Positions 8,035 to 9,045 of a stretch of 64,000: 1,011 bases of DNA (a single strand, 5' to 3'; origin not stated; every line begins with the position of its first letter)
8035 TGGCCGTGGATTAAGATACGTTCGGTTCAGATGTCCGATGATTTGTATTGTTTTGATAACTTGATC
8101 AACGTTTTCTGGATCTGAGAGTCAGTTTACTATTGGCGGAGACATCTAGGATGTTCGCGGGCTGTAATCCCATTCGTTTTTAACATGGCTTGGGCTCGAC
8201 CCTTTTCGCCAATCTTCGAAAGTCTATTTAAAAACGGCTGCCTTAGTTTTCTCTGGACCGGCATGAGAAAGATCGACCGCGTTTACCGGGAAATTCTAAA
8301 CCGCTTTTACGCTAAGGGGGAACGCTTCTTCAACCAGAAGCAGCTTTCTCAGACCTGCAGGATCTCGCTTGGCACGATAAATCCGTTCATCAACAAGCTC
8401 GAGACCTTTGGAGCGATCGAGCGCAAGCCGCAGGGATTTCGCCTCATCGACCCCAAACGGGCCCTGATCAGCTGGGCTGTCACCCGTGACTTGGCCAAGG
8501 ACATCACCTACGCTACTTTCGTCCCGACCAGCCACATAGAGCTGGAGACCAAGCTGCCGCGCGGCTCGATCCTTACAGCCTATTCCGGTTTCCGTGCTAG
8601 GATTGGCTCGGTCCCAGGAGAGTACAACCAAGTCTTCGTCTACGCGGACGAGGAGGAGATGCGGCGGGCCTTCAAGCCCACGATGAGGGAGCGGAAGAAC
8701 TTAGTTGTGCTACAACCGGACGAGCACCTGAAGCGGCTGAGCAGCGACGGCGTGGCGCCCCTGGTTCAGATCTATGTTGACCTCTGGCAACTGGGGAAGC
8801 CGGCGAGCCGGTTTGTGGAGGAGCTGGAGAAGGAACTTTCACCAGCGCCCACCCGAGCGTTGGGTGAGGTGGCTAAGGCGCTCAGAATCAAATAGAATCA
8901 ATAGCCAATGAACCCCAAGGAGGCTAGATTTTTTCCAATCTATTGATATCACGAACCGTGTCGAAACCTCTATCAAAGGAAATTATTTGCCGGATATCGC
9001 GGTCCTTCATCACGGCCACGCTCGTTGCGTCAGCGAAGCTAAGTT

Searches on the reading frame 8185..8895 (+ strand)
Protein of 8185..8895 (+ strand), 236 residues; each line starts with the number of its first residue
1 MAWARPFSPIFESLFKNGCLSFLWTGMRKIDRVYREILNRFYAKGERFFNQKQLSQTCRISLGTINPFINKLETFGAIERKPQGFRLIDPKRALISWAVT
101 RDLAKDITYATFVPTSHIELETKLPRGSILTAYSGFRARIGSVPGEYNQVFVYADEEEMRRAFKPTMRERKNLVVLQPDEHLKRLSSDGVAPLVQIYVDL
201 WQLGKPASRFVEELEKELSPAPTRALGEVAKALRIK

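Call 3: search_protein_families(library=pfam, proteins=[window:8185-8895:+], max_evalue=0.1)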
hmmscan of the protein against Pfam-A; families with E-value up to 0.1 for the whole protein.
window:8185-8895:+ (236 aa): 1 family
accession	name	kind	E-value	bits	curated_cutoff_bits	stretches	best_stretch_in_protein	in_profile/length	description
PF13412.12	HTH_24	-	0.069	13.2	21.9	0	50-73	19-42/48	Winged helix-turn-helix DNA-binding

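Call 4: search_protein_families(library=ncbifam, proteins=[window:8185-8895:+], max_evalue=0.1)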
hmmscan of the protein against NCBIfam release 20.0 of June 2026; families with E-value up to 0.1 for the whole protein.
window:8185-8895:+ (236 aa): 2 families
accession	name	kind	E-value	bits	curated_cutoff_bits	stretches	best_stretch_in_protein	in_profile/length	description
TIGR01884.1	cas_HTH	subfamily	0.041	13.3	60.2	1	27-82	137-190/202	CRISPR-associated CARF protein Csa3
TIGR02018.2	his_ut_repres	equivalog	0.046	13.1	220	1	32-83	7-58/226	histidine utilization transcriptional repressor HutC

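Call 73: search_protein_families(library=padloc, proteins=[window:8263-8895:+], max_evalue=0.001)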
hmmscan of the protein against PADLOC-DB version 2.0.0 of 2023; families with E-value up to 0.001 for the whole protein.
window:8263-8895:+ (210 aa): 0 families
